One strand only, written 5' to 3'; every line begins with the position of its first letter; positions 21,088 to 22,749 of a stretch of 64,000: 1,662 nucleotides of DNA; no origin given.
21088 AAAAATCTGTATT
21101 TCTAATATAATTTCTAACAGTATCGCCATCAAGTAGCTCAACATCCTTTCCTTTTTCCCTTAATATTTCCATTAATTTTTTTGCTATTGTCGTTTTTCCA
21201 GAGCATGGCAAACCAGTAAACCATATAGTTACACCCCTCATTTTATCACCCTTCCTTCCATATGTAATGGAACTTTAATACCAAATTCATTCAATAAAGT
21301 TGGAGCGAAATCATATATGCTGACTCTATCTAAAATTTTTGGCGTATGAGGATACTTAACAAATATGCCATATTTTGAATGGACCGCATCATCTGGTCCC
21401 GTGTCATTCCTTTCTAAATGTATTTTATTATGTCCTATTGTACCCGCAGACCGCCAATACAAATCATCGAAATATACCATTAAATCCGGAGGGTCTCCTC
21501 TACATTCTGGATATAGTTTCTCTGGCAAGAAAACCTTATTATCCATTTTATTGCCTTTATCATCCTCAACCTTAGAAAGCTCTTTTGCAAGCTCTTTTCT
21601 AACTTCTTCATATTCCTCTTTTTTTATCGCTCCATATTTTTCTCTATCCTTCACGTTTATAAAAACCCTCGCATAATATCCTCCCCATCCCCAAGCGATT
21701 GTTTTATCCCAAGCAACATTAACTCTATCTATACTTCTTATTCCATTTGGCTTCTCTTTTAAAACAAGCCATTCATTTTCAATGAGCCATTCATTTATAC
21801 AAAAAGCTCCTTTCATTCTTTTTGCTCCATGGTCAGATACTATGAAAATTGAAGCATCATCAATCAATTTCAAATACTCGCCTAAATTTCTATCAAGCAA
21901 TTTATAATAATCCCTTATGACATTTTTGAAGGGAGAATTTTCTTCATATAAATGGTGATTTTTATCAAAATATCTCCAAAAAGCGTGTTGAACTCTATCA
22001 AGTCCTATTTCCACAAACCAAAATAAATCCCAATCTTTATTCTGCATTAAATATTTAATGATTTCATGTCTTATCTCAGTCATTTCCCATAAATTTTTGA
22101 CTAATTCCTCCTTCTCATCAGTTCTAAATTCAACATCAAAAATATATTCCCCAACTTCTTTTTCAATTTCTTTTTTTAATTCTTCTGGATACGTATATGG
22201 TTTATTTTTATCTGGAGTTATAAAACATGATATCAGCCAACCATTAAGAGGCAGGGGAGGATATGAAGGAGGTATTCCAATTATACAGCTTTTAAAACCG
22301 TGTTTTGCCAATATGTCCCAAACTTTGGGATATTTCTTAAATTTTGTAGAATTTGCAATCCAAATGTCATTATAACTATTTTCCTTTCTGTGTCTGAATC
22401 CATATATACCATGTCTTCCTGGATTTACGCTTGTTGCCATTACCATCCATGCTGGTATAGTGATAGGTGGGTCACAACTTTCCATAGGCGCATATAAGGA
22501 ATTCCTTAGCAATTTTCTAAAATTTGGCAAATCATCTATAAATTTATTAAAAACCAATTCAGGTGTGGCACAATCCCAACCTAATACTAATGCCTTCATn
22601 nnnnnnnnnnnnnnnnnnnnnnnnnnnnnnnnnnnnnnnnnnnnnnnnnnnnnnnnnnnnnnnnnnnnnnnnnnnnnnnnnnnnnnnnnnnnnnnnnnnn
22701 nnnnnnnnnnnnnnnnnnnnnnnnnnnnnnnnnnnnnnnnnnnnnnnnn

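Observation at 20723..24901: Five-gene operon making PAPS with two embedded phosphoesterases and no PAPS reductase: candidate sulfation and PAP-recycling module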

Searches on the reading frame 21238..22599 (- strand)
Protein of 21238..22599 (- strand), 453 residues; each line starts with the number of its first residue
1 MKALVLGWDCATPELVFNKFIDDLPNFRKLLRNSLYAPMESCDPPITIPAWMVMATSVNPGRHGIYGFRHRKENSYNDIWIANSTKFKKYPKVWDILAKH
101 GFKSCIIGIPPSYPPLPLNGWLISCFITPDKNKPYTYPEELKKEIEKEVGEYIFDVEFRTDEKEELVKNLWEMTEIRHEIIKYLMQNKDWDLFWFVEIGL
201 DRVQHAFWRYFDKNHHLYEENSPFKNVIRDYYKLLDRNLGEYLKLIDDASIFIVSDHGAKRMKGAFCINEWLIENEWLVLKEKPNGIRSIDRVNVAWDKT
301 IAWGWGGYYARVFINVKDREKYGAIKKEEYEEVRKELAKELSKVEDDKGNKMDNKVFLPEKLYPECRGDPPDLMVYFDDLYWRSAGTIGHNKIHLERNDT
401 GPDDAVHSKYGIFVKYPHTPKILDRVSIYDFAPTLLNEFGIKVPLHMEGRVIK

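Call 3: search_protein_families(library=pfam, proteins=[window:21238-22599:-], max_evalue=0.01)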
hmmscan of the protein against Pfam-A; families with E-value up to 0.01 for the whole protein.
window:21238-22599:- (453 aa): 1 family
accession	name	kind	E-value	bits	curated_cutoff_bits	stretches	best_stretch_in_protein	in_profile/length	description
PF01663.27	Phosphodiest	-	4e-48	165.2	23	1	4-401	2-340/342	Type I phosphodiesterase / nucleotide pyrophosphatase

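Call 4: search_protein_families(library=ncbifam, proteins=[window:21238-22599:-], max_evalue=0.01)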
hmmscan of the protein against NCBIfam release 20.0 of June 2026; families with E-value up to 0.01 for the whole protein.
window:21238-22599:- (453 aa): 0 families

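Call 7: search_solved_structures(query=window:21238-22599:-, max_evalue=0.01, show_alignments=2)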
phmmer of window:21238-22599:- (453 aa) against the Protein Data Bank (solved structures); distinct sequences matched with E-value up to 0.01: 0.

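Call 17: find_encoding_contigs(protein=window:21238-22599:-, flank=10000, max_places=4)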
Protein window:21238-22599:- (453 aa): 1 contig read that carries it; 1 place shown.
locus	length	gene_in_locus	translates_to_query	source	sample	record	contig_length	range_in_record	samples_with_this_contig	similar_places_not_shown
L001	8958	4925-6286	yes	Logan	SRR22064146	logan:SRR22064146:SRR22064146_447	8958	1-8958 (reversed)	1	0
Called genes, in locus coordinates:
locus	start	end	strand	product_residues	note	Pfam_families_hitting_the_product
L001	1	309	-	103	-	?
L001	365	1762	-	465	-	PF03853:YjeF_N, PF01256:Carb_kinase, PF02110:HK (weak)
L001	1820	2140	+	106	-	PF01849:NAC, PF19026:UBA_HYPK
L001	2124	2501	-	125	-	PF00583:Acetyltransf_1, PF13527:Acetyltransf_9 (faint), PF13302:Acetyltransf_3 (weak), PF13420:Acetyltransf_4 (faint), PF13673:Acetyltransf_10, PF13508:Acetyltransf_7, PF08445:FR47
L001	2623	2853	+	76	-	-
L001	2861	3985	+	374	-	PF14306:PUA_2, PF01747:ATP-sulfurylase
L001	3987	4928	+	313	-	PF01368:DHH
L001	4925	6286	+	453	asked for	PF01663:Phosphodiest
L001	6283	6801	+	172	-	PF01583:APS_kinase, PF08433:KTI12, PF13238:AAA_18 (weak), PF13671:AAA_33 (weak)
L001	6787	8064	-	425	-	PF01979:Amidohydro_1, PF07969:Amidohydro_3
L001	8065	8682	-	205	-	-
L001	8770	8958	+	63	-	?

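Call 18: find_homologous_proteins(query=window:21238-22599:-, max_evalue=0.00001)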
Query window:21238-22599:- (453 aa): 5379 proteins with E <= 0.00001 among 8000 candidates; the best 120 are listed.
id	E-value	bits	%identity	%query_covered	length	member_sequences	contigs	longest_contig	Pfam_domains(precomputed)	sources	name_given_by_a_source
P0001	0.0e+0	1075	99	100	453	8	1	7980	PF01663.28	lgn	-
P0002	3.0e-257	872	80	100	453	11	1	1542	PF01663.28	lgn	-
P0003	2.7e-249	846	77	100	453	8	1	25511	PF01663.28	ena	-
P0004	1.3e-244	831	74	100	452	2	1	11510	PF01663.28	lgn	-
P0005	1.2e-243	827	75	100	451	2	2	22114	PF01663.28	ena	-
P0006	6.9e-193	660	62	100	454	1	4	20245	PF01663.28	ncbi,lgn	ncbi:MAG: alkaline phosphatase family protein [Candidatus Hydrothermarchaeota archaeon]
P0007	5.1e-188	644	58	100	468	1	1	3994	PF01663.28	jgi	jgi:predicted AlkP superfamily phosphohydrolase/phosphomutase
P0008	1.8e-184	632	59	100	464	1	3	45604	PF01663.28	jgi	jgi:predicted AlkP superfamily phosphohydrolase/phosphomutase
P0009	3.7e-184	631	58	100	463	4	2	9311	PF01663.28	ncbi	ncbi:MAG: alkaline phosphatase family protein [Candidatus Baldrarchaeia archaeon]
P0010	2.4e-183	629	57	100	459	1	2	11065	PF01663.28,PF16347.11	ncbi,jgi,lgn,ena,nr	ncbi:MAG: alkaline phosphatase family protein [Candidatus Verstraetearchaeota archaeon]|jgi:predicte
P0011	3.4e-183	628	57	100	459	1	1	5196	PF01663.28,PF16347.11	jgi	jgi:predicted AlkP superfamily phosphohydrolase/phosphomutase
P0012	5.8e-183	627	59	100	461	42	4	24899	PF01663.28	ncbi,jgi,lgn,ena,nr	ncbi:MAG: alkaline phosphatase family protein [Candidatus Odinarchaeota archaeon]|nr:alkaline phosph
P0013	1.4e-182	626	60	98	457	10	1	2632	PF01663.28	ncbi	-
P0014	1.9e-182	626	57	100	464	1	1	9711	PF01663.28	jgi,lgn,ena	-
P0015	2.1e-182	626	57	100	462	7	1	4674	PF01663.28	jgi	-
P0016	2.1e-182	625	59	100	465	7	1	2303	PF01663.28,PF00884.29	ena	-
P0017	3.3e-182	625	59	97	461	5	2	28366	PF01663.28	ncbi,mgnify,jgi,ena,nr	ncbi:nucleotide pyrophosphatase [Archaeoglobales archaeon]|mgnify:CR=1 FL=1|nr:MAG: nucleotide pyrop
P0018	8.7e-182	623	57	100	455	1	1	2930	PF01663.28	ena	-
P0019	1.1e-181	623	56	99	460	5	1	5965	PF01663.28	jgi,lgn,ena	-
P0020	1.2e-181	623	56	100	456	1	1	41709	PF01663.28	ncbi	-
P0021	1.2e-181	623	56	100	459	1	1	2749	PF01663.28,PF16347.11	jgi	jgi:predicted AlkP superfamily phosphohydrolase/phosphomutase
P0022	3.5e-181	621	56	100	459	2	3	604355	PF01663.28,PF16347.11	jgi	jgi:predicted AlkP superfamily phosphohydrolase/phosphomutase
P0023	3.6e-181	621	60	97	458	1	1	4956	PF01663.28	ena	-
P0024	5.5e-181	621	59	98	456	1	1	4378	PF01663.28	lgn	-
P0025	7.6e-181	620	60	97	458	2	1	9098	PF01663.28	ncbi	-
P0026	1.1e-180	620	57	99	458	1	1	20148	PF01663.28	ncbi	ncbi:MAG: alkaline phosphatase family protein [Candidatus Bathyarchaeia archaeon]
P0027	1.2e-180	620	58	99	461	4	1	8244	PF01663.28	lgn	-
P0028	1.3e-180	620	59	98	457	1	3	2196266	PF01663.28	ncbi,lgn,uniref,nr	ncbi:type I phosphodiesterase/nucleotide pyrophosphatase [Ferroglobus placidus DSM 10642]|uniref:Typ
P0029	1.7e-180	619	57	100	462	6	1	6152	PF01663.28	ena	-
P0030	2.1e-180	619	58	98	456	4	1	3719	PF01663.28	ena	-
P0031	3.7e-180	618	57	99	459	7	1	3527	PF01663.28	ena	-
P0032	4.7e-180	618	59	98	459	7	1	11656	PF01663.28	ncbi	-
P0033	5.4e-180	618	55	100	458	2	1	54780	PF01663.28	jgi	-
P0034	5.4e-180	618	58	100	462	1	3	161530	PF01663.28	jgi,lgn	jgi:predicted AlkP superfamily phosphohydrolase/phosphomutase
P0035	7.0e-180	617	58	100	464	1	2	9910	PF01663.28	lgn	-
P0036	1.2e-179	616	57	100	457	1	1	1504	PF01663.28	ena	-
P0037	1.5e-179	616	57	100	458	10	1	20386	PF01663.28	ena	-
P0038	2.4e-179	615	56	100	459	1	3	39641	PF01663.28,PF16347.11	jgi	jgi:predicted AlkP superfamily phosphohydrolase/phosphomutase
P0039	2.5e-179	615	56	100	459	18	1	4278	PF01663.28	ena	-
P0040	4.1e-179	615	55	100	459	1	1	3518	PF01663.28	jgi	jgi:predicted AlkP superfamily phosphohydrolase/phosphomutase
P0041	5.8e-179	614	57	97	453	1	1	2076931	PF01663.28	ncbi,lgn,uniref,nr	ncbi:hypothetical protein Asulf_01927 [Archaeoglobus sulfaticallidus PM70-1]|uniref:Nucleotide pyrop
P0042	6.2e-179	614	58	99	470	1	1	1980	PF01663.28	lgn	-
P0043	8.7e-179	614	56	100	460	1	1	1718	PF01663.28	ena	-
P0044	1.0e-178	613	58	100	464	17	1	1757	PF01663.28,PF00884.29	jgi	-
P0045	1.1e-178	613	56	100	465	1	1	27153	PF01663.28,PF16347.11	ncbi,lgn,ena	-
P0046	1.2e-178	613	58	100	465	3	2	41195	PF01663.28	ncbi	ncbi:MAG: alkaline phosphatase family protein [Candidatus Helarchaeota archaeon]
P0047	1.2e-178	613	56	99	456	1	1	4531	PF01663.28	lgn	-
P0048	1.2e-178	613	57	100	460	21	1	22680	PF01663.28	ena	-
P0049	1.3e-178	613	57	100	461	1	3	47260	PF01663.28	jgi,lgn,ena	-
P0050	1.5e-178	613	58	97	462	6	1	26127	PF01663.28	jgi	-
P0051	1.9e-178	612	56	100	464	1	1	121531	PF01663.28,PF00884.29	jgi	jgi:predicted AlkP superfamily phosphohydrolase/phosphomutase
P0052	3.6e-178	612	56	100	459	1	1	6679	PF01663.28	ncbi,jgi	ncbi:MAG: alkaline phosphatase family protein [Candidatus Bathyarchaeota archaeon]|jgi:predicted Alk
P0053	4.4e-178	611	55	100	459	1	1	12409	PF01663.28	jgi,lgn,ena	-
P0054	5.9e-178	611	57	100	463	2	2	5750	PF01663.28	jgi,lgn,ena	-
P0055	6.3e-178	611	57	97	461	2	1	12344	PF01663.28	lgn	-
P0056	1.3e-177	610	58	100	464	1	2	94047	PF01663.28,PF16347.11,PF00884.29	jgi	-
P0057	1.4e-177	610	58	97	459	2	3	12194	PF01663.28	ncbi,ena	-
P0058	1.5e-177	609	55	100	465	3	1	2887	PF01663.28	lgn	-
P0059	1.7e-177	609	54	99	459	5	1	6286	PF01663.28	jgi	-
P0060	1.7e-177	609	58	100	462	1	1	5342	PF01663.28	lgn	-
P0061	2.1e-177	609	56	100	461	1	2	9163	PF01663.28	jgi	-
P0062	2.3e-177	609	56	100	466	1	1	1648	PF01663.28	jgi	jgi:predicted AlkP superfamily phosphohydrolase/phosphomutase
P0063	2.3e-177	609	57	100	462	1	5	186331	PF01663.28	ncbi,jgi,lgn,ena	-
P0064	2.5e-177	609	56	100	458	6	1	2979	PF01663.28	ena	-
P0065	2.5e-177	609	57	99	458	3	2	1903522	PF01663.28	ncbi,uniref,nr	ncbi:alkaline phosphatase family protein [Geoglobus acetivorans]|uniref:Alkaline phosphatase family 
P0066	2.6e-177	609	55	99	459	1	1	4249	PF01663.28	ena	-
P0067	3.1e-177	608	55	100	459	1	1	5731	PF01663.28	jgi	-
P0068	3.5e-177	608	57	100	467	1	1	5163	PF01663.28,PF00884.29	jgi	jgi:predicted AlkP superfamily phosphohydrolase/phosphomutase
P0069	3.5e-177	608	56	100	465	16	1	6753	PF01663.28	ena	-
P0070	3.6e-177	608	55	100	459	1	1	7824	PF01663.28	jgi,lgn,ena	-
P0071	3.7e-177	608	55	100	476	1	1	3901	PF01663.28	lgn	-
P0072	4.0e-177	608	57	98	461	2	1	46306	PF01663.28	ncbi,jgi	-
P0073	4.2e-177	608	55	99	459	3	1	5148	PF01663.28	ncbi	ncbi:MAG: alkaline phosphatase family protein [Candidatus Bathyarchaeia archaeon]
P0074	5.2e-177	608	55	99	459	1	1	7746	PF01663.28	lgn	-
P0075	5.5e-177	608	56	100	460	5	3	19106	PF01663.28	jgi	-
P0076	8.7e-177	607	58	100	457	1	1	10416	PF01663.28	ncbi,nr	ncbi:MAG: nucleotide pyrophosphatase [Candidatus Lokiarchaeota archaeon]|nr:nucleotide pyrophosphata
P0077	9.7e-177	607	55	100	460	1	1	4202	PF01663.28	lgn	-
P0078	9.9e-177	607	58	100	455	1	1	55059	PF01663.28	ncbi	-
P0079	1.0e-176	607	57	98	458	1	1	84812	PF01663.28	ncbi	-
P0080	1.1e-176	607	54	100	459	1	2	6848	PF01663.28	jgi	-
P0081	1.2e-176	607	57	100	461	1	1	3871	PF01663.28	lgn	-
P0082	1.3e-176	606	57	100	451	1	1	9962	PF01663.28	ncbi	-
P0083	1.3e-176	606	55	99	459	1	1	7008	PF01663.28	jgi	jgi:predicted AlkP superfamily phosphohydrolase/phosphomutase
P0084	1.3e-176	606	55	100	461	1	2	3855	PF01663.28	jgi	jgi:predicted AlkP superfamily phosphohydrolase/phosphomutase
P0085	1.5e-176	606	57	100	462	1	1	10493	PF01663.28,PF00884.29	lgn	-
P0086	1.6e-176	606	55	99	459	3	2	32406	PF01663.28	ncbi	-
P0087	1.8e-176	606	56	100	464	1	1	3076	PF01663.28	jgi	jgi:predicted AlkP superfamily phosphohydrolase/phosphomutase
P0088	2.3e-176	606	57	100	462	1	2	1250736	PF01663.28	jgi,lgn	-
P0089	2.4e-176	606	59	97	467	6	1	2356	PF01663.28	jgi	-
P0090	2.5e-176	605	57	100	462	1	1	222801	PF01663.28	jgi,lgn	jgi:predicted AlkP superfamily phosphohydrolase/phosphomutase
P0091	3.7e-176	605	55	100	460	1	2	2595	PF01663.28,PF00884.29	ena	-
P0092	3.9e-176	605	57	100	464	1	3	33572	PF01663.28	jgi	jgi:predicted AlkP superfamily phosphohydrolase/phosphomutase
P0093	4.7e-176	605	55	100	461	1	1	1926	PF01663.28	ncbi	-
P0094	4.8e-176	605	55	99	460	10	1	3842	PF01663.28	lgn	-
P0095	6.2e-176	604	55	100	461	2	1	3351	PF01663.28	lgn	-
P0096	6.2e-176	604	55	99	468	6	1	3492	PF01663.28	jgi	-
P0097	7.6e-176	604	55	100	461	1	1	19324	PF01663.28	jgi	jgi:predicted AlkP superfamily phosphohydrolase/phosphomutase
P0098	7.7e-176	604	57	98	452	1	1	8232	PF01663.28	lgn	-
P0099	8.2e-176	604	57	100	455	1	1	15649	PF01663.28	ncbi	-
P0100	8.7e-176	604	55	100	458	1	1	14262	PF01663.28,PF16347.11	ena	-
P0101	9.5e-176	604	55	100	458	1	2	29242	PF01663.28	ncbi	ncbi:MAG: alkaline phosphatase family protein [Candidatus Jordarchaeaceae archaeon]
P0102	9.9e-176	604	54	100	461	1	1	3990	PF01663.28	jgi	jgi:predicted AlkP superfamily phosphohydrolase/phosphomutase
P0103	1.3e-175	603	55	99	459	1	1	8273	PF01663.28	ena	-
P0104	1.3e-175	603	55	100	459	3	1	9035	PF01663.28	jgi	-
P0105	1.4e-175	603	56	98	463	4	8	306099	PF01663.28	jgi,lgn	-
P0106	1.4e-175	603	58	98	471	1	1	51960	PF01663.28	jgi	-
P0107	1.6e-175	603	57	100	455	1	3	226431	PF01663.28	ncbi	-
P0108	1.9e-175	603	54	99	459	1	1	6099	PF01663.28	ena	-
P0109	2.2e-175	602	55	100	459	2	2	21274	PF01663.28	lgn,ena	-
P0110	2.3e-175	602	56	100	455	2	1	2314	PF01663.28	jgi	-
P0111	2.5e-175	602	56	100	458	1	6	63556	PF01663.28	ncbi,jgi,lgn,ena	-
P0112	2.6e-175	602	56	100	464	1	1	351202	PF01663.28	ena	-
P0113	2.7e-175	602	55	100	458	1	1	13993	PF01663.28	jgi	-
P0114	2.9e-175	602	57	98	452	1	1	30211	PF01663.28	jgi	-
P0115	2.9e-175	602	54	99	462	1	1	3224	PF01663.28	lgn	-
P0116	3.0e-175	602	55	99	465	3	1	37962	PF01663.28,PF00884.29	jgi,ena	-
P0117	3.5e-175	602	56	100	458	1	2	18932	PF01663.28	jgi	jgi:predicted AlkP superfamily phosphohydrolase/phosphomutase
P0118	3.7e-175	602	56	100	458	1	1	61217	PF01663.28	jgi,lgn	jgi:predicted AlkP superfamily phosphohydrolase/phosphomutase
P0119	3.7e-175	602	56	100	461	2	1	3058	PF01663.28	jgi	-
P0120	3.9e-175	602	55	100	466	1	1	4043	PF01663.28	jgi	jgi:predicted AlkP superfamily phosphohydrolase/phosphomutase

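Call 21: find_related_loci(query=A1, collection=genome_contigs, flank=10000)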
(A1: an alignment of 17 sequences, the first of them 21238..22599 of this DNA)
Query A1 (453 aa) in genome_contigs; peptide patterns used: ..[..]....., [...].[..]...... (x = any residue, [..] = any of these).
600 stretches matched a pattern (row limit reached: there are more); 590 encode a relative of the query (tblastn E <= 1e-3); the best 80 are kept; 80 distinct loci.
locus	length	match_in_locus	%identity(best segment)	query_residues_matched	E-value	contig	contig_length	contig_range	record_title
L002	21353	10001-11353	83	2-453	0e+0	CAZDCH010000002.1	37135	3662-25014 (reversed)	MAG TPA_asm: uncultured Thermoplasmatales archaeon isolate binchicken_co6_521 genome assembly, contig: NODE_761_length_3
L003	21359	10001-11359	77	1-453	0e+0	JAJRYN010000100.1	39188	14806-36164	MAG: archaeon isolate Dive96_bin3.341 k141_3513212, whole genome shotgun sequence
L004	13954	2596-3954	62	1-453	0e+0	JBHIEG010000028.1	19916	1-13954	MAG: Candidatus Hydrothermarchaeota archaeon isolate b3.sp1_bin.60 NODE_717_length_19916_cov_9.103469, whole genome shot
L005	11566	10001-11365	59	2-453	0e+0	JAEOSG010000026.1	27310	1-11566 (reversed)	MAG: Candidatus Baldrarchaeota archaeon isolate Yap30.bin4.67 contig_203, whole genome shotgun sequence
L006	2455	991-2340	60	1-445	0e+0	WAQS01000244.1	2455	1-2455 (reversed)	MAG: Ferroglobus sp. isolate S146_96 k151_703367, whole genome shotgun sequence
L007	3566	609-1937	59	2-442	0e+0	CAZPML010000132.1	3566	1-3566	MAG TPA_asm: uncultured archaeon isolate binchicken_co6_203 genome assembly, contig: NODE_36836_length_3566_cov_4.799487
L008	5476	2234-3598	57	2-452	0e+0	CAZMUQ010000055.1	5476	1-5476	MAG TPA_asm: uncultured Candidatus Bathyarchaeia archaeon isolate binchicken_co184_348 genome assembly, contig: NODE_320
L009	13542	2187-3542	58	2-450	1e-178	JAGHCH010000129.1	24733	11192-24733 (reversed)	MAG: Candidatus Methanomethylicota archaeon isolate AUK277 PB_MBMC_231_c_000000000090, whole genome shotgun sequence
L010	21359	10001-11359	57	2-452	9e-178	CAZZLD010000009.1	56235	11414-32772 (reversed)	MAG TPA_asm: uncultured Candidatus Bathyarchaeia archaeon isolate SRP323688_co1_137 genome assembly, contig: NODE_1092_l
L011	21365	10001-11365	56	1-452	2e-176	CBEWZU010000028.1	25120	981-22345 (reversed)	MAG TPA_asm: uncultured Archaeoglobaceae archaeon isolate SRR24791474_metabat2_35 genome assembly, contig: ERZ25515408.4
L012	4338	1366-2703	58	1-442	0e+0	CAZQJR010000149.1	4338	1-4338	MAG TPA_asm: uncultured archaeon isolate binchicken_co219_33 genome assembly, contig: k141_753725, whole genome shotgun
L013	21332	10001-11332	57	1-442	1e-173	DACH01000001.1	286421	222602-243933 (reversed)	MAG TPA_asm: Archaeoglobus sp. UBA234 UBA234_contig_22, whole genome shotgun sequence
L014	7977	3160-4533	57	2-452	8e-174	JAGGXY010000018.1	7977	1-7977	MAG: Methanobacteriota archaeon isolate AUK164 PB_MBMC_118_c_000000000095, whole genome shotgun sequence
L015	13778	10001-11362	55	2-453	1e-173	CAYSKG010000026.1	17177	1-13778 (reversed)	MAG TPA_asm: uncultured Candidatus Bathyarchaeia archaeon isolate binchicken_co184_659 genome assembly, contig: NODE_579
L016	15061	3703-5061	56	2-452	3e-173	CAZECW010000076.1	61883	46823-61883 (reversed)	MAG TPA_asm: uncultured archaeon isolate SRP231805_co4_171 genome assembly, contig: k141_159767, whole genome shotgun se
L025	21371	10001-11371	56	2-451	2e-170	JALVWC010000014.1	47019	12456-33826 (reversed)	MAG: Nanobdellati archaeon isolate M10_metabat1_scaf2bin.076 M10_NODE_241_length_47019_cov_2.559072, whole genome shotgu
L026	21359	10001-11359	53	2-452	2e-169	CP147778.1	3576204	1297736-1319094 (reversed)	MAG: Candidatus Freyarchaeota archaeon SRVP19_Freyarchaeia-1 chromosome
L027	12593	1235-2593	58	2-453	3e-169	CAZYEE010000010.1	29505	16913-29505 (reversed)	MAG TPA_asm: uncultured archaeon isolate binchicken_co19_528 genome assembly, contig: NODE_2237_length_29505_cov_5.29008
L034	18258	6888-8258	57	2-452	9e-168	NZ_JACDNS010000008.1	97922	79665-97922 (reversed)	MAG: Thermococcus sp. isolate GB_MAG1_027 c_000000000202, whole genome shotgun sequence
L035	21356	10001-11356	55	2-452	1e-167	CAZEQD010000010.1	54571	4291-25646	MAG TPA_asm: uncultured Eubacteriales bacterium isolate binchicken_co19_621 genome assembly, contig: NODE_610_length_545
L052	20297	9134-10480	55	2-449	4e-164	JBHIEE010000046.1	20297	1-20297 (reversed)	MAG: Candidatus Aminicenantia bacterium isolate b3.sp2_bin.19 NODE_705_length_20297_cov_6.376247, whole genome shotgun s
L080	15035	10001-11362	52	2-452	1e-161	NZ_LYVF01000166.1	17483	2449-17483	Desulfotomaculum copahuensis strain LMa1 LMA27_trimmed_contig_41, whole genome shotgun sequence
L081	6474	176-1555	54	2-452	3e-162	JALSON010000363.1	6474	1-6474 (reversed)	MAG: Thermococcaceae archaeon isolate 356-284_metabat1_scaf2bin.116 356-284_scaffold_8727_c1, whole genome shotgun seque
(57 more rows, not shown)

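Call 36: predict_structure(alignment_id=A1)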
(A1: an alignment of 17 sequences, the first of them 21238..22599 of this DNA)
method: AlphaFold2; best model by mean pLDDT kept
length: 453 residues; sequences in the alignment: 17
mean_pLDDT: 91.3   pTM: 0.91
mean pLDDT of the five models: 91.3, 90.8, 89.7, 88.7, 88.1
residues with pLDDT >= 90: 331; 70-90: 96; 50-70: 25; < 50: 1
segments of 3 or more residues with pLDDT < 50: none
pLDDT, mean of each block of 10 residues (from residue 1): 96 98 98 97 88 93 83 63 73 95 90 76 72 83 90 87 95 95 96 95 96 95 97 99 93 97 95 96 88 90 91 91 93 98 93 94 89 94 91 89 91 96 96 98 96 91
secondary structure, 60 per line:
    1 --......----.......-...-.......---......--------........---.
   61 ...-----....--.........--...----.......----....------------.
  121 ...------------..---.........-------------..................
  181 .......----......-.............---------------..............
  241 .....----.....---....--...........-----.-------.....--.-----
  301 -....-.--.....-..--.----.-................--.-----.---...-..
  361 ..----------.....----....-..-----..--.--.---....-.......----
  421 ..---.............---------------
elements in order: E3-8 H13-19 H25-31 E35-40 H49-56 H60-63 E69-72 E75-80 H93-99 E104-107 E120-123 H141-149 H163-187 E192-197 H199-211 H227-245 E250-254 E258-261 E264-267 H268-274 E302-305 E310-314 H327-342 E355-357 H359-362 E373-377 E382-385 E405-408 E410-416 H428-438
